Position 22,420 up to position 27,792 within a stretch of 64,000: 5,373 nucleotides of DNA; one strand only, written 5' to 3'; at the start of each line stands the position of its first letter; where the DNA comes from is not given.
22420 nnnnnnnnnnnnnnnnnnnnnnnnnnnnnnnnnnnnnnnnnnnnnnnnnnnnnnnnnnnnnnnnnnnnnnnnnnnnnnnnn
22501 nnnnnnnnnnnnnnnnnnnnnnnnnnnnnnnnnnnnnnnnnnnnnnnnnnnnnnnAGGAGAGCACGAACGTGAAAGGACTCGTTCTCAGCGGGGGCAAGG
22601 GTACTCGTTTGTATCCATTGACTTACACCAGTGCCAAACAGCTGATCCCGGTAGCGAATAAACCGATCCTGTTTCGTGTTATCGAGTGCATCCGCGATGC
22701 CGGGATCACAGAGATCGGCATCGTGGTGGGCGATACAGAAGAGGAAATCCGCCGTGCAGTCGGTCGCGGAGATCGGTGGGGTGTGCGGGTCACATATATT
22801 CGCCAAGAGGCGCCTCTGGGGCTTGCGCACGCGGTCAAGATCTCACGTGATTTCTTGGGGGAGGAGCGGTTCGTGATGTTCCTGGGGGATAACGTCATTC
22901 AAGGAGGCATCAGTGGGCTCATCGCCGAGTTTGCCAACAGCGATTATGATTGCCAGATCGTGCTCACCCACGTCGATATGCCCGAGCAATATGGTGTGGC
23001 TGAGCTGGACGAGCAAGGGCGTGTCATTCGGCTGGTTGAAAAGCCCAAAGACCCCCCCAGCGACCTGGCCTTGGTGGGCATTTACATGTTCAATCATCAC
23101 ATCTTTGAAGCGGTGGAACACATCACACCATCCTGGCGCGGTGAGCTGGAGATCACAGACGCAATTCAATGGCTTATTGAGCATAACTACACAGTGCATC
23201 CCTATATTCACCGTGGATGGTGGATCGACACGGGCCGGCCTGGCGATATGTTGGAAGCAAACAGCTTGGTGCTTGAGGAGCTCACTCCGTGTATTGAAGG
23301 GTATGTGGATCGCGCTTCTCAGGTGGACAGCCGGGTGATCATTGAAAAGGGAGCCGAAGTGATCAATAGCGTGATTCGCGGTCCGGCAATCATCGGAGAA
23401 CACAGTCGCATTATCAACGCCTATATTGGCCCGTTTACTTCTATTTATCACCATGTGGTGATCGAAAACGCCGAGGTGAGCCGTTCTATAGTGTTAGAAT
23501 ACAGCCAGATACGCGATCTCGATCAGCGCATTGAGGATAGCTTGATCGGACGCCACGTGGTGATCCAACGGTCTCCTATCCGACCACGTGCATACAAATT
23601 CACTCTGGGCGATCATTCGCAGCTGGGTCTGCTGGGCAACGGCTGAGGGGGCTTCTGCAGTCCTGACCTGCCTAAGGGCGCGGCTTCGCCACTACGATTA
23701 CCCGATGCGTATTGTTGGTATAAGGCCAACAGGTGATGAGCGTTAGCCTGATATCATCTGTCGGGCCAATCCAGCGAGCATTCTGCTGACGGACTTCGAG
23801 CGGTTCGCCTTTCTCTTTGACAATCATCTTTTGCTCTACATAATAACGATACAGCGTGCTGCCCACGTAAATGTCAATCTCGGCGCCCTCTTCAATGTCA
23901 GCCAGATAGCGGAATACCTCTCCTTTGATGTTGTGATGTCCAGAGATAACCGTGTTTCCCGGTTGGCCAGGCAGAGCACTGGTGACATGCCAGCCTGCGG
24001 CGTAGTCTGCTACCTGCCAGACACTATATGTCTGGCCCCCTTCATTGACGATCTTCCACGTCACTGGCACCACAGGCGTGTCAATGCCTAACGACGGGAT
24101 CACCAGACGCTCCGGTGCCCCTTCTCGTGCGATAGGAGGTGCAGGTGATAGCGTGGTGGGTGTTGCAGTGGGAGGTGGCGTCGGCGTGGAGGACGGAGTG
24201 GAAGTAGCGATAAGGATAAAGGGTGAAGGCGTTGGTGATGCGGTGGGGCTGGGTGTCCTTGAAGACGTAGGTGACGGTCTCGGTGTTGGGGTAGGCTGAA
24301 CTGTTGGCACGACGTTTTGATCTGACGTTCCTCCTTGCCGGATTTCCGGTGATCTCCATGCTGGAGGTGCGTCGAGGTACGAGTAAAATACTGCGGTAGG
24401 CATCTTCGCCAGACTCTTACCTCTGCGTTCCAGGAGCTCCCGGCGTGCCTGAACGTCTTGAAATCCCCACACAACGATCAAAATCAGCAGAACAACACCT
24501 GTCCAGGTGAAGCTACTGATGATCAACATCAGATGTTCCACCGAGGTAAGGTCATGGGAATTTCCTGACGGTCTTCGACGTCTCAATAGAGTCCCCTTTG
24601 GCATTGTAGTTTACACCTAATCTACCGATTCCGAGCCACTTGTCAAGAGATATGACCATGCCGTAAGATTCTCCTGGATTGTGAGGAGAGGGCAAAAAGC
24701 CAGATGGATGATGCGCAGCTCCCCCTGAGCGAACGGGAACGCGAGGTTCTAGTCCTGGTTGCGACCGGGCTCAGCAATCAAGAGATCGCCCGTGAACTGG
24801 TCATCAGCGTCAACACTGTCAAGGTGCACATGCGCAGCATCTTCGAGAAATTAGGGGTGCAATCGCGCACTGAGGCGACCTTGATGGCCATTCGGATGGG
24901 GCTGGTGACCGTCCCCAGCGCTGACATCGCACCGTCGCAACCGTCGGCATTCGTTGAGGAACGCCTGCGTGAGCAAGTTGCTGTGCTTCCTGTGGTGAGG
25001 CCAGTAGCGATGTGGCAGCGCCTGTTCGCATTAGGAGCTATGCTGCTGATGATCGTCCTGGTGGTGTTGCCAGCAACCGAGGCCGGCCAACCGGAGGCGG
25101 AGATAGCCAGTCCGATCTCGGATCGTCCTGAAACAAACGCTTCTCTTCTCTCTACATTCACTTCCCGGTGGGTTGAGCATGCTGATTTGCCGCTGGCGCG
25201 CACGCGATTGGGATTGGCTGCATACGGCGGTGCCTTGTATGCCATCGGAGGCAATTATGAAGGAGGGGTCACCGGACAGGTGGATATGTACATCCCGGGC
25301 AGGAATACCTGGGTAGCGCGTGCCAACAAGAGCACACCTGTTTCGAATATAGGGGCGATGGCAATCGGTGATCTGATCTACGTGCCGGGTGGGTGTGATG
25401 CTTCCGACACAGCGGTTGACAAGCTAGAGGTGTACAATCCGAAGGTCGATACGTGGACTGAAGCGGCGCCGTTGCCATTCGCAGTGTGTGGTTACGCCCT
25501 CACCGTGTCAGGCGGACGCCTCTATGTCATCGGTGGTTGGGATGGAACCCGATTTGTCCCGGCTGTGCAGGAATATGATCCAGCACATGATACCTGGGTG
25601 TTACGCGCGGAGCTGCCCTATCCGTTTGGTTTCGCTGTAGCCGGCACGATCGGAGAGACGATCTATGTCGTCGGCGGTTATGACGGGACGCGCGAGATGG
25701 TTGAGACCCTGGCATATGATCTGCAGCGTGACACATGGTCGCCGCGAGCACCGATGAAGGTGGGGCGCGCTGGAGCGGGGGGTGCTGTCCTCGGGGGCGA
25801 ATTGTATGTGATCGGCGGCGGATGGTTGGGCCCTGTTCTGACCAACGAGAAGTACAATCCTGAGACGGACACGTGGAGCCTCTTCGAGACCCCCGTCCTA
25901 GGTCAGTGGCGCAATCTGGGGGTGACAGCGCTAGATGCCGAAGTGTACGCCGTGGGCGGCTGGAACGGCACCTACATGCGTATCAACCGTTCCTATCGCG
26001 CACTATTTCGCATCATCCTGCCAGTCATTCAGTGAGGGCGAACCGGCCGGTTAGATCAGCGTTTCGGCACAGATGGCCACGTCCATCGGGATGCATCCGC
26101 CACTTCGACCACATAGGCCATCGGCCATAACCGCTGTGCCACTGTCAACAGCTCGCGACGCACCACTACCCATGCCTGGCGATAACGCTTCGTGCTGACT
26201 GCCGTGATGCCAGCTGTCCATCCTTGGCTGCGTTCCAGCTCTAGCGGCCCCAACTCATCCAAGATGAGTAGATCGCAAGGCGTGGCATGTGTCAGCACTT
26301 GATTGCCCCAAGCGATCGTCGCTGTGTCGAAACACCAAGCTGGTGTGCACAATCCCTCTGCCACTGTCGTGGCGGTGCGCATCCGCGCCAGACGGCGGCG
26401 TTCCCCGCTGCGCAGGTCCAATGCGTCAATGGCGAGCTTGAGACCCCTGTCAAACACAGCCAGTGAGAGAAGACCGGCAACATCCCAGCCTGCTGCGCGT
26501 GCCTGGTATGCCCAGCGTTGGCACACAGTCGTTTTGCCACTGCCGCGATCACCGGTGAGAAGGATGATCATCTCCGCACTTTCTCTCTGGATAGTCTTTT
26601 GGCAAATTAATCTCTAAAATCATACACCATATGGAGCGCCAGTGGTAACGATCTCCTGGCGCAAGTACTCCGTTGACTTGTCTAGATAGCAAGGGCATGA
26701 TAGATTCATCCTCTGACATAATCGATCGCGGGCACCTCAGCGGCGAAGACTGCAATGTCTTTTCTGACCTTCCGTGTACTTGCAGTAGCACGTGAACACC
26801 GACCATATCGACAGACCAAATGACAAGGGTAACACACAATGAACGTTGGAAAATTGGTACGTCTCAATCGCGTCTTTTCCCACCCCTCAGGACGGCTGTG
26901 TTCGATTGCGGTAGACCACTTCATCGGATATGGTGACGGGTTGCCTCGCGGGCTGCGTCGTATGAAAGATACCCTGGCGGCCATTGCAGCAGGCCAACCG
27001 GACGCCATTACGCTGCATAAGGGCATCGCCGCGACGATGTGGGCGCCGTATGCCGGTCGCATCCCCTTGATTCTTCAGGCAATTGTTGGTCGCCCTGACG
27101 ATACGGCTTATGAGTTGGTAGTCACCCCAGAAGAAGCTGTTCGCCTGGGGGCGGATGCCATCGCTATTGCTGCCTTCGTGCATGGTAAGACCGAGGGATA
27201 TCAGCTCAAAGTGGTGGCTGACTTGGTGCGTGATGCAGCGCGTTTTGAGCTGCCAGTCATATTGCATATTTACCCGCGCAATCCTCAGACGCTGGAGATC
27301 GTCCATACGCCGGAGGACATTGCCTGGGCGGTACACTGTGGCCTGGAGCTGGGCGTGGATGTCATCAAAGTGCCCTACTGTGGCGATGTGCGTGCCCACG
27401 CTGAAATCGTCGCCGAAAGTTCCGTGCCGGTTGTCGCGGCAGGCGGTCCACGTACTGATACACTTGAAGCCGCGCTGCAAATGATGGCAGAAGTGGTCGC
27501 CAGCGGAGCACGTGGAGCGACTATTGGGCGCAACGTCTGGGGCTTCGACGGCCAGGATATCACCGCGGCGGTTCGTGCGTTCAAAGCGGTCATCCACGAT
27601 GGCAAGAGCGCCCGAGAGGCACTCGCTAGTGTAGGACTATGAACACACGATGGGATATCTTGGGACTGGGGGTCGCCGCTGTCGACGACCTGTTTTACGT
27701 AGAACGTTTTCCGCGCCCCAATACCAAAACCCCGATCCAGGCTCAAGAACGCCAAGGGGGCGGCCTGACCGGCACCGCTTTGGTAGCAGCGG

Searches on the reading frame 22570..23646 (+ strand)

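Call 15: search_protein_families(library=pfam, proteins=[window:22570-23646:+], max_evalue=0.00001)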
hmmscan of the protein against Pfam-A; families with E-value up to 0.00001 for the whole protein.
window:22570-23646:+ (358 aa): 3 families
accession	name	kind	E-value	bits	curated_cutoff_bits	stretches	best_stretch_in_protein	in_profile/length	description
PF00483.29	NTP_transferase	-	1.9e-57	195.1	21.2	1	2-235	1-243/245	Nucleotidyl transferase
PF12804.13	NTP_transf_3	-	1.8e-08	35.2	27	1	3-128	1-118/160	MobA-like NTP transferase domain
PF25084.1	LbH_EIF2B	-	8.7e-06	26.1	54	0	246-334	18-101/105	EIF2B subunit epsilon LbH domain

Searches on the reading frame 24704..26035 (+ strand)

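Call 15: search_protein_families(library=pfam, proteins=[window:24704-26035:+], max_evalue=0.00001)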
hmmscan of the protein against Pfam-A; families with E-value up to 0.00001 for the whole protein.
window:24704-26035:+ (443 aa): 11 families
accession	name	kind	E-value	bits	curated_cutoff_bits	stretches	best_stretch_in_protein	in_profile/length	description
PF01344.31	Kelch_1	-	3.2e-48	161.3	20.1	4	262-303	3-44/46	Kelch motif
PF25210.1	Kelch_FKB95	-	1.8e-28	100.4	70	3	315-425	40-155/268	FKB95, Kelch-repeats domain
PF24681.1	Kelch_KLHDC2_KLHL20_DRC7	-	8.1e-27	94.4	50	2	218-419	4-221/221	KLHDC2/KLHL20/DRC7 Kelch-repeats domain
PF00196.25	GerE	-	6.9e-22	77.3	23.5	1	7-62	2-57/57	Bacterial regulatory proteins, luxR family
PF13964.12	Kelch_6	-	8.1e-21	73.7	25.3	0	262-306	3-48/50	Kelch motif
PF13415.12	Kelch_3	-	1.6e-16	60.5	22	0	317-361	1-46/48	Galactose oxidase, central domain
PF24981.1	Beta-prop_ATRN-LZTR1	-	6.3e-14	52.4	50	1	179-423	2-283/289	Attractin/LZTR1 beta-propeller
PF13418.12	Kelch_4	-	2.2e-13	50.4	21.6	0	220-258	9-48/49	Galactose oxidase, central domain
PF07646.21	Kelch_2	-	1e-12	47.7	21.3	0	218-258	7-48/48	Kelch motif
PF24996.1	NANM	-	5.5e-10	39.1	45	0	303-423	3-128/350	N-acetylneuraminate epimerase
PF08281.18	Sigma70_r4_2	-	4.1e-08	33.2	25.7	1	8-44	11-48/54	Sigma-70, region 4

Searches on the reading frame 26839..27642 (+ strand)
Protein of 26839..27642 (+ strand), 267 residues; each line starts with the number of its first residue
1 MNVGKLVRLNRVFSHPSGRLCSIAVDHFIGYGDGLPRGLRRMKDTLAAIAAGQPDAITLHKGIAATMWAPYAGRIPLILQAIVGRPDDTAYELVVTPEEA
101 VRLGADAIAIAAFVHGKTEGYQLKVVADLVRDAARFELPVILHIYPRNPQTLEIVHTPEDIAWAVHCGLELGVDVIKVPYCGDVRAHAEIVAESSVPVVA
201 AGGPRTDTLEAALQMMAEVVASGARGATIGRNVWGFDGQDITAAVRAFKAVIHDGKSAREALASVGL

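Call 15: search_protein_families(library=pfam, proteins=[window:26839-27642:+], max_evalue=0.00001)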
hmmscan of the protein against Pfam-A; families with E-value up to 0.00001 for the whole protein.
window:26839-27642:+ (267 aa): 1 family
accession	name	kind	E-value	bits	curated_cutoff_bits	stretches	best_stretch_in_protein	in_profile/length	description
PF01791.15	DeoC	-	6.5e-28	98.4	23.8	1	24-234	5-227/229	DeoC/LacD family aldolase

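Call 74: search_protein_families(library=ncbifam, proteins=[window:26839-27642:+], max_evalue=1e-10)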
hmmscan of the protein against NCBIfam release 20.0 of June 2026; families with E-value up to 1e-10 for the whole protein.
window:26839-27642:+ (267 aa): 7 families
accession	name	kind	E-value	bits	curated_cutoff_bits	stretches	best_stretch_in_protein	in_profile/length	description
NF005556.0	PRK07226.1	subfamily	5.9e-57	193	241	1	1-265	2-264/267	2-amino-3,7-dideoxy-D-threo-hept-6-ulosonate synthase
TIGR01949.1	ADH_synth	equivalog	1.4e-46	159.3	299.45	1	3-262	1-254/255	2-amino-3,7-dideoxy-D-threo-hept-6-ulosonate synthase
NF041223.1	BagB_FevI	exception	2.6e-34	118.6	500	1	3-243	7-247/257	bagremycin/ferroverdin biosynthesis DhnA-type aldolase BagB/FevI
NF040816.1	Fbpase1_Arch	equivalog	6.3e-34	117.6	430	1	2-263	5-268/271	class I fructose-bisphosphate aldolase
NF006081.0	PRK08227.1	equivalog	3e-30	105.5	297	1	2-262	33-283/291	3-hydroxy-5-phosphonooxypentane-2,4-dione thiolase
NF006704.0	PRK09250.1-1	equivalog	9.9e-12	44.3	277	0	66-182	90-212/308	class I fructose-bisphosphate aldolase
NF005321.0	PRK06852.1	equivalog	1.3e-11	44.2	420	1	113-263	147-302/308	aldolase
